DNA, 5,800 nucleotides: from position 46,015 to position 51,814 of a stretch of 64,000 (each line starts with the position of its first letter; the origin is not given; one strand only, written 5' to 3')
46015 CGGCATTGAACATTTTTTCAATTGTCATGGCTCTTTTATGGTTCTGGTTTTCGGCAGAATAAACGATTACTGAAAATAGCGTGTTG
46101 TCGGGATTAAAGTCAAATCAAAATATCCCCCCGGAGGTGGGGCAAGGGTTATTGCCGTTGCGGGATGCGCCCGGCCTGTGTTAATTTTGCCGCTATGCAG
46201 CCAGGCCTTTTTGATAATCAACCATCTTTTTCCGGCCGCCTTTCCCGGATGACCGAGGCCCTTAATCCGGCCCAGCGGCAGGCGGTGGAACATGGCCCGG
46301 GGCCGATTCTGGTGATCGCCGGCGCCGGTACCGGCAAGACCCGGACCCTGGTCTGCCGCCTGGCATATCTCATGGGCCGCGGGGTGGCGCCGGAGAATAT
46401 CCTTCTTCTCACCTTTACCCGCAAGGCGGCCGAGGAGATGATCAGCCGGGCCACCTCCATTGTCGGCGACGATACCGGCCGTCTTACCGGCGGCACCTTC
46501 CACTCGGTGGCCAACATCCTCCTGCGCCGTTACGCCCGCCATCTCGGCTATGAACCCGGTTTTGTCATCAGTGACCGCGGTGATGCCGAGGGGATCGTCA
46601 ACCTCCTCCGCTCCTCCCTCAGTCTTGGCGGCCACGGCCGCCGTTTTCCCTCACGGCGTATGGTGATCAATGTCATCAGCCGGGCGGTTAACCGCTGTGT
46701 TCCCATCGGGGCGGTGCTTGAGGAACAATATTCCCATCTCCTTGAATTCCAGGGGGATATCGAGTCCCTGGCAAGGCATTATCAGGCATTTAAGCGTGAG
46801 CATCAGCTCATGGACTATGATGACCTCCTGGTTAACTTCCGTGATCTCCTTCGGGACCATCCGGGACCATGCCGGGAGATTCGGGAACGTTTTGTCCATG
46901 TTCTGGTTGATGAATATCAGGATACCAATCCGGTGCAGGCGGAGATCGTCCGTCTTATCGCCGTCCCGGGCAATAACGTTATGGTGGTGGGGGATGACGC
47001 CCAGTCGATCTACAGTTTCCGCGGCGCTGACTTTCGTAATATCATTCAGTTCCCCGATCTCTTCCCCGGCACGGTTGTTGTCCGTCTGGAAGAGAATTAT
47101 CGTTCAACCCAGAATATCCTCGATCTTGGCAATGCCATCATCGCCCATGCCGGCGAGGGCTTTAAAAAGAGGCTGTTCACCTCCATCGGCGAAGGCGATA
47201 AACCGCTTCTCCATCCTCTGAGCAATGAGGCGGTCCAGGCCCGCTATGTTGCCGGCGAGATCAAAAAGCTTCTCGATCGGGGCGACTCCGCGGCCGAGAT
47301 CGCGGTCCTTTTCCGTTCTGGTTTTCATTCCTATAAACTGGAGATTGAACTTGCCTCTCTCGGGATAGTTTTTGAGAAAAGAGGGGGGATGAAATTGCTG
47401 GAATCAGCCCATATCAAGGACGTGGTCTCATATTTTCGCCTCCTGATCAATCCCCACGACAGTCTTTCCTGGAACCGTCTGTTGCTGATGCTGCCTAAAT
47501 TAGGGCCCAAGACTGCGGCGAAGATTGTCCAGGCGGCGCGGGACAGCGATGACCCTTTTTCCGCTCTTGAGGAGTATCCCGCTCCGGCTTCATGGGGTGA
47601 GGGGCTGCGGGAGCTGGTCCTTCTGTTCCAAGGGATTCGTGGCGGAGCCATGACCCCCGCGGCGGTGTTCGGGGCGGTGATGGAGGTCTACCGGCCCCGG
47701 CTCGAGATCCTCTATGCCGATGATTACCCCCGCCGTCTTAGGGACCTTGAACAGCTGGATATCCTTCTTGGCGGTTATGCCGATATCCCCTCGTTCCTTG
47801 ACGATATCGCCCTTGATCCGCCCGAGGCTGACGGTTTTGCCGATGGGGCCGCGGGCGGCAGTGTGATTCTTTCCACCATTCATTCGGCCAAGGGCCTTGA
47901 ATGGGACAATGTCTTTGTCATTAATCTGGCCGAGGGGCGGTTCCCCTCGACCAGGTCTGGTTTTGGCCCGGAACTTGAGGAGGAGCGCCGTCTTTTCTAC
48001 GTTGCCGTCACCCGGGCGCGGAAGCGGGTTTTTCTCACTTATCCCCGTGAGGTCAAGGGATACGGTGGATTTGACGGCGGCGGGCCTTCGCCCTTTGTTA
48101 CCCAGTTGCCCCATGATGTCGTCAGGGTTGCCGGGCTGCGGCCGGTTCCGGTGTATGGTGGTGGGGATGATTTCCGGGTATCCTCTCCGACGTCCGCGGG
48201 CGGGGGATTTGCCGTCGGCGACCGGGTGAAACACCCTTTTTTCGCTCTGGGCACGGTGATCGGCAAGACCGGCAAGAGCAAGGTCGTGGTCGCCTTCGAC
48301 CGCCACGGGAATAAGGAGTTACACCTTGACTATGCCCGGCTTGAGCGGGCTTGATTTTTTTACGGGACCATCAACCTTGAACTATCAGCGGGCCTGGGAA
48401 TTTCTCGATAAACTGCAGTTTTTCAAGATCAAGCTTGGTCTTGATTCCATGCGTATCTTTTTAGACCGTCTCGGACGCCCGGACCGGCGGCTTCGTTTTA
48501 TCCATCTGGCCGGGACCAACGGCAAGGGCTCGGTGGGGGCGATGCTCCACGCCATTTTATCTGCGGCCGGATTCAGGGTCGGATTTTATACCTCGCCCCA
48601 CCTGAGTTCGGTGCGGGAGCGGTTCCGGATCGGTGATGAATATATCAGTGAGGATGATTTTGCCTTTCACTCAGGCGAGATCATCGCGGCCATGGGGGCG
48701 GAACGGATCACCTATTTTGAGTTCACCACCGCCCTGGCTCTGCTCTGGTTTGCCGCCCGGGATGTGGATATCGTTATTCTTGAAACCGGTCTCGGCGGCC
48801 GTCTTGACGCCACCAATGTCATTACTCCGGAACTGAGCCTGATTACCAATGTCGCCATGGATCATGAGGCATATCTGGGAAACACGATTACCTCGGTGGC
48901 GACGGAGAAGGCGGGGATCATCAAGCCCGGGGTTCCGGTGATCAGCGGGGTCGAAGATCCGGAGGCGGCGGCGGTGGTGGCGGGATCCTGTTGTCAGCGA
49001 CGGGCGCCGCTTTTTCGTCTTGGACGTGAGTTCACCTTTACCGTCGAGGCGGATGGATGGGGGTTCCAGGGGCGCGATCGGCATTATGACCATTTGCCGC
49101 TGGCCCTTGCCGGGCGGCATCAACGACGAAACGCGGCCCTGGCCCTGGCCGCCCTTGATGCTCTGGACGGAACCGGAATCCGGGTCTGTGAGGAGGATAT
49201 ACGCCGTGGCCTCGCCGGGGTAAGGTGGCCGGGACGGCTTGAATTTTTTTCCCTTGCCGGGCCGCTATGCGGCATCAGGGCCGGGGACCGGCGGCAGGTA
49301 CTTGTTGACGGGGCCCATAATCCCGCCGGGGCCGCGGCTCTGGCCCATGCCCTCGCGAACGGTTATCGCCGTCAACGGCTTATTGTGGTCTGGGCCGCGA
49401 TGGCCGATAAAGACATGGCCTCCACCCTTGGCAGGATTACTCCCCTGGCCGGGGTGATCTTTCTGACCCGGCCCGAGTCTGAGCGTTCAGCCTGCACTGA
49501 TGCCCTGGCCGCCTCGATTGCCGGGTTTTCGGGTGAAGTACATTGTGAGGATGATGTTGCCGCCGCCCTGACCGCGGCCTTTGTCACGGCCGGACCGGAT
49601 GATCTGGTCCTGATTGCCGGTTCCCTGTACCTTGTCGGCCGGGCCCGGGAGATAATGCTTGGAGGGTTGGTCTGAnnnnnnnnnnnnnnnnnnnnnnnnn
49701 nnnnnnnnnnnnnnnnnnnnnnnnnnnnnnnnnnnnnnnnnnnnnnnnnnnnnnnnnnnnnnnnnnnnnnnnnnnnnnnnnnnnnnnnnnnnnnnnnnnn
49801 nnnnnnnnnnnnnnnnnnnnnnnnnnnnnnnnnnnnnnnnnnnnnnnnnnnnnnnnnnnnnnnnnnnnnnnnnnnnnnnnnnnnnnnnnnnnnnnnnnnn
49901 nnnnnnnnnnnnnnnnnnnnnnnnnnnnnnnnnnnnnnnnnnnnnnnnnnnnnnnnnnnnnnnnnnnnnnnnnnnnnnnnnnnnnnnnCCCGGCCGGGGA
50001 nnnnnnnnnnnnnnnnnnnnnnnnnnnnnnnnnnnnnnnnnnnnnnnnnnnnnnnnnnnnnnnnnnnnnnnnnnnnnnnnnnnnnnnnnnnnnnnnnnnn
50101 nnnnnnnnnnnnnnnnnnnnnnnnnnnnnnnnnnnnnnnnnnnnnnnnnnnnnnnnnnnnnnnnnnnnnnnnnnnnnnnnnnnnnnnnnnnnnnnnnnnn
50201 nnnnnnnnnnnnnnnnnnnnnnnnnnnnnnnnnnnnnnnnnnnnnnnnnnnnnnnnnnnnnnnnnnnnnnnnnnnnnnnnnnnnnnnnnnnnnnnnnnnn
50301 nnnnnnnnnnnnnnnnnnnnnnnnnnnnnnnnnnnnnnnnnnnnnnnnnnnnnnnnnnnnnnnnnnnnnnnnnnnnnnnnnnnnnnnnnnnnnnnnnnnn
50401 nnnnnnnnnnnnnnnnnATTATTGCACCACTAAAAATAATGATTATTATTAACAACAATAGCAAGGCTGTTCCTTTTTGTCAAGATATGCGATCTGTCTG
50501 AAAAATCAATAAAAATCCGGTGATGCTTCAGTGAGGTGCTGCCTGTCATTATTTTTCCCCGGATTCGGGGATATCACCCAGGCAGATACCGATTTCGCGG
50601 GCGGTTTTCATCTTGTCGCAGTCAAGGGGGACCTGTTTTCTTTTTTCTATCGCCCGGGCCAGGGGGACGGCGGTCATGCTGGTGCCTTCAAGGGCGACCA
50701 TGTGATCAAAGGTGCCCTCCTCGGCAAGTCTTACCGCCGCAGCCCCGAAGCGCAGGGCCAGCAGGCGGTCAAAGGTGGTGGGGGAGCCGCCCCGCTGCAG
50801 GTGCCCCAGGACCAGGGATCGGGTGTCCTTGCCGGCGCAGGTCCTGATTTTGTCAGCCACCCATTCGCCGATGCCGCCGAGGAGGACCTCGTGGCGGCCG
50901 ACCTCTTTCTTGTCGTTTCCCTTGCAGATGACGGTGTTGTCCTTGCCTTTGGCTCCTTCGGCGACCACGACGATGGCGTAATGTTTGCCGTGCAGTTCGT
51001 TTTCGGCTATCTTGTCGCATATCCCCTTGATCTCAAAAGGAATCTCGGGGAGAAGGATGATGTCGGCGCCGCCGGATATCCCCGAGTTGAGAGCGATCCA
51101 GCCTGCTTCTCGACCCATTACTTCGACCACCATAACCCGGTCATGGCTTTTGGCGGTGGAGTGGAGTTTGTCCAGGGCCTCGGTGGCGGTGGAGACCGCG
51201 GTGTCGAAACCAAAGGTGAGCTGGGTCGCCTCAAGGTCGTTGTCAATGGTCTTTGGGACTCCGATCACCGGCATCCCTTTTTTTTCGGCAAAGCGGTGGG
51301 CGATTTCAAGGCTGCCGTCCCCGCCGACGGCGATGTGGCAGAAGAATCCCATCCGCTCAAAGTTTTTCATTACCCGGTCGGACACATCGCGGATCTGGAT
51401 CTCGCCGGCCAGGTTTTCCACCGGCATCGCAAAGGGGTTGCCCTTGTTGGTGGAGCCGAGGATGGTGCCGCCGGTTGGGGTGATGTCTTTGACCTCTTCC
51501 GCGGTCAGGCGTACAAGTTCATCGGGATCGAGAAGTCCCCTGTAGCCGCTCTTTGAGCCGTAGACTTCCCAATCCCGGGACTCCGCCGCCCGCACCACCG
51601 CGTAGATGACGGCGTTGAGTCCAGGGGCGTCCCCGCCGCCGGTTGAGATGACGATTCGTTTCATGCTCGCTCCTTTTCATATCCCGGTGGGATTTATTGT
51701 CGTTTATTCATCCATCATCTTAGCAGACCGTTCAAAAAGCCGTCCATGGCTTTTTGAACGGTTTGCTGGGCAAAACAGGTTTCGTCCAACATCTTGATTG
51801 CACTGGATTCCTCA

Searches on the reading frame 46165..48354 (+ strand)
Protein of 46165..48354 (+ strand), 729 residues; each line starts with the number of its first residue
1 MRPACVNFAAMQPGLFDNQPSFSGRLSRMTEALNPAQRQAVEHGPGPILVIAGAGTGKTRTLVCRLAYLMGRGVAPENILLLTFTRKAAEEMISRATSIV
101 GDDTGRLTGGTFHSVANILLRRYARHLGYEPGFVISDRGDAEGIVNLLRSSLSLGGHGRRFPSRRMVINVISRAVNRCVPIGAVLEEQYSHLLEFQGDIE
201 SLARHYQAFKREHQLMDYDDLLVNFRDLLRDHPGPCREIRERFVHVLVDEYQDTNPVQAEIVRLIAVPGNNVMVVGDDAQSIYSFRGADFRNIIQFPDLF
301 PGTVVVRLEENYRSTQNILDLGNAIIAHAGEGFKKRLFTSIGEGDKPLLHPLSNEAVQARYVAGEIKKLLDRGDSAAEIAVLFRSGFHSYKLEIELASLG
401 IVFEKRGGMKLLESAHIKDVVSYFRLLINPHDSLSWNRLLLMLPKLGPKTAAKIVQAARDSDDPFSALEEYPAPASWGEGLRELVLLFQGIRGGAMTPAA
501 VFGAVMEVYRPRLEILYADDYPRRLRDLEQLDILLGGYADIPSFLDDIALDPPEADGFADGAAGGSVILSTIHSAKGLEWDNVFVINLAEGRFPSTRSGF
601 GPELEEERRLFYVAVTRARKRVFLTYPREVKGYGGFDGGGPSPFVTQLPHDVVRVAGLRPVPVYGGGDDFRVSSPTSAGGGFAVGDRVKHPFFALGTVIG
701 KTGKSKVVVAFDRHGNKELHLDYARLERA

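Call 26: search_protein_families(library=ncbifam, proteins=[window:46165-48354:+], max_evalue=0.00001)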
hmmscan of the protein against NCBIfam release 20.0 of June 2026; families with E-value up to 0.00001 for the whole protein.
window:46165-48354:+ (729 aa): 15 families
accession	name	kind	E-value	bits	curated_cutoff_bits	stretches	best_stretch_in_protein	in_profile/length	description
TIGR01073.1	pcrA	equivalog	5.6e-131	438.2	911.2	1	30-726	2-724/725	DNA helicase PcrA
NF008743.0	PRK11773.1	equivalog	9e-125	417.7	965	2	27-462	4-434/720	DNA helicase II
TIGR01075.1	uvrD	equivalog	1.2e-119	400.7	1144.45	2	31-461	3-428/715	DNA helicase II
TIGR01074.1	rep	equivalog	6.3e-101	338.7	951.45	2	33-461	2-427/668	DNA helicase Rep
NF008172.0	PRK10919.1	equivalog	1.9e-75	254.4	1168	2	33-458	3-425/673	DNA helicase Rep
NF008276.0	PRK11054.1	equivalog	1.7e-47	162.4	543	3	30-122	194-285/684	DNA helicase IV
TIGR02785.1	addA_Gpos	equivalog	3.3e-38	131.2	707.65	2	187-326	329-480/1234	helicase-exonuclease AddAB subunit AddA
TIGR00609.1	recB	equivalog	2.5e-36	125.2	696.05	2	199-334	326-463/1175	exodeoxyribonuclease V subunit beta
TIGR02784.1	addA_alphas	equivalog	3.2e-30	105.3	860.75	2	200-327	345-494/1138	double-strand break repair helicase AddA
NF010485.0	PRK13909.1-2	equivalog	1.7e-28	99.4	650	2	209-385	295-480/909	RecB-like helicase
NF010487.0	PRK13909.1-4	equivalog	4.2e-28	98.1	759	2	241-426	326-525/924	RecB-like helicase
NF041464.1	HelD_BACSU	equivalog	2.5e-16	58.7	419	1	241-385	545-682/779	RNA polymerase recycling motor HelD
NF008128.0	PRK10876.1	equivalog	7e-16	57.1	1697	1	207-333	340-468/1181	exodeoxyribonuclease V subunit beta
NF010486.0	PRK13909.1-3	equivalog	4.7e-10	38.2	1109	0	51-96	11-56/921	RecB-like helicase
NF010484.0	PRK13909.1-1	equivalog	2.1e-09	35.8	1074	0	51-95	11-55/945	RecB-like helicase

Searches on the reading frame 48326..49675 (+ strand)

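Call 26: search_protein_families(library=ncbifam, proteins=[window:48326-49675:+], max_evalue=0.00001)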
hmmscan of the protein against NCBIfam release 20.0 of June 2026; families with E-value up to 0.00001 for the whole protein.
window:48326-49675:+ (449 aa): 15 families
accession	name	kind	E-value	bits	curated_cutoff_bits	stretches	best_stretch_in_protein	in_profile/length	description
TIGR01499.1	folC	subfamily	3e-112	375.9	162.65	1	39-443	1-399/400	bifunctional protein FolC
NF047860.1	Tet-DihydfolSynFolCMyb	equivalog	1.6e-78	264.8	700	1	34-444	41-463/468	bifunctional tetrahydrofolate synthase/dihydrofolate synthase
NF008101.0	PRK10846.1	equivalog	1.1e-75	255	360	1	25-443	18-413/422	bifunctional tetrahydrofolate synthase/dihydrofolate synthase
NF008896.0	PRK11929.1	equivalog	2e-15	55.7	1023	1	256-432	301-472/965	bifunctional UDP-N-acetylmuramoyl-L-alanyl-D-glutamate--2,6-diaminopimelate ligase MurE/UDP-N-acetylmuramoyl-tripeptide--D-alanyl-D-alanine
TIGR01085.1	murE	subfamily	3.4e-15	55.9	257.3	1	256-432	277-445/472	UDP-N-acetylmuramyl-tripeptide synthetase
NF001124.0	PRK00139.1-2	equivalog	8.1e-13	47.9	476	1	256-432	297-466/500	UDP-N-acetylmuramoyl-L-alanyl-D-glutamate--2,6-diaminopimelate ligase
NF001126.0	PRK00139.1-4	equivalog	7.7e-10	37.9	373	0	50-89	98-137/486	UDP-N-acetylmuramoyl-L-alanyl-D-glutamate--2,6-diaminopimelate ligase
NF010628.0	PRK14022.1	equivalog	5.3e-09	35.3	536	0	246-432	278-454/483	UDP-N-acetylmuramoyl-L-alanyl-D-glutamate--L-lysine ligase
TIGR02068.2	cya_phycin_syn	equivalog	1e-07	30.4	850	0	255-370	671-779/862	cyanophycin synthetase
NF001127.0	PRK00139.2-1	equivalog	1.2e-06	27.5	997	1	289-432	344-484/520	UDP-N-acetylmuramoyl-L-alanyl-D-glutamate--2,6-diaminopimelate ligase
TIGR01143.1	murF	subfamily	1.5e-06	27.4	288.6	0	138-281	118-269/418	UDP-N-acetylmuramoyl-tripeptide--D-alanyl-D-alanine ligase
NF001130.0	PRK00139.2-4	equivalog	1.5e-06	27.2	715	1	259-432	319-484/516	UDP-N-acetylmuramoyl-L-alanyl-D-glutamate--2,6-diaminopimelate ligase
NF053645.1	pMurC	equivalog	2.4e-06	26.5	560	0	310-355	352-395/492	pseudomurein biosynthesis peptide ligase pMurC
NF053648.1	pMurE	equivalog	6.4e-06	25.1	600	0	163-200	185-221/464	pseudomurein biosynthesis peptide ligase pMurE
NF010623.0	PRK14016.1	subfamily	6.6e-06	24.5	877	0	256-430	674-848/871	cyanophycin synthetase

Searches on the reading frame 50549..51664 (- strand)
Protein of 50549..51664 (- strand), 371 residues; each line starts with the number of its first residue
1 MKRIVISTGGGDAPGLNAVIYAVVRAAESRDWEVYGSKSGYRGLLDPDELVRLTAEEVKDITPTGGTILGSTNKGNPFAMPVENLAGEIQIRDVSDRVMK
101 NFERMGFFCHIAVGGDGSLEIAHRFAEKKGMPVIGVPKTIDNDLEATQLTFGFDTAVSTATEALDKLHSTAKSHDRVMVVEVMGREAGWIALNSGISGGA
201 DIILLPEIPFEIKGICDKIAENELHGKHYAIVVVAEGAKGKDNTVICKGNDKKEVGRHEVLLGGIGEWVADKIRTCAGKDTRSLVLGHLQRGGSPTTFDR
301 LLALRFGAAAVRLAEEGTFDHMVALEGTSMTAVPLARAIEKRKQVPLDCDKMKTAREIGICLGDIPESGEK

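Call 26: search_protein_families(library=ncbifam, proteins=[window:50549-51664:-], max_evalue=0.00001)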
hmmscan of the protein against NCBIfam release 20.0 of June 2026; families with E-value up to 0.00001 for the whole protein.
window:50549-51664:- (371 aa): 11 families
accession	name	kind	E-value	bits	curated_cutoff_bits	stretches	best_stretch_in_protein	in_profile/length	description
TIGR02483.1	PFK_mixed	subfamily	9.3e-136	452.1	430.55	1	3-338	1-324/325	phosphofructokinase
NF010674.0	PRK14071.1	equivalog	1.2e-116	389.6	544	1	2-364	5-360/360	ATP-dependent 6-phosphofructokinase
NF002872.1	PRK03202.1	subfamily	5.3e-113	377.2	253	1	2-359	1-322/323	ATP-dependent 6-phosphofructokinase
TIGR02482.1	PFKA_ATP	equivalog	7.4e-82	274.7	371.35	1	3-338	1-300/301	6-phosphofructokinase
TIGR02478.1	6PF1K_euk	equivalog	1.6e-61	208.4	708.4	2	128-353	138-351/744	6-phosphofructokinase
NF005301.0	PRK06830.1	equivalog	3.8e-51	174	400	1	3-348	83-425/445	ATP-dependent 6-phosphofructokinase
NF010675.0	PRK14072.1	subfamily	7e-47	160.1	273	1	2-331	4-341/416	diphosphate--fructose-6-phosphate 1-phosphotransferase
NF041103.1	PFKA_PPi_Ttgales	equivalog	2.9e-42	145.1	550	1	6-342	3-350/407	diphosphate--fructose-6-phosphate 1-phosphotransferase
NF005482.0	PRK07085.1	subfamily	2.4e-24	85.8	446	1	3-237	75-314/558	diphosphate--fructose-6-phosphate 1-phosphotransferase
TIGR02477.1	PFKA_PPi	equivalog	9.3e-21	73.9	587.95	1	8-237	74-308/539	diphosphate--fructose-6-phosphate 1-phosphotransferase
NF005121.0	PRK06555.1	equivalog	7.1e-14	51.4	395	1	2-193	4-205/404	pyrophosphate--fructose-6-phosphate 1-phosphotransferase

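Call 38: find_encoding_contigs(protein=window:50549-51664:-, flank=3000, max_places=3)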
Protein window:50549-51664:- (371 aa): no gene with exactly this product is on record in the collection.
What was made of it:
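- On Bacterial selenoprotein gene (Sec decoding): The source genome was not retrievable: the exact-match look-up of the PFK protein found nothing (call 38).
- Tried and rejected: Exact look-up of the window's PFK protein, to locate the source genome: not on record (call 38).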
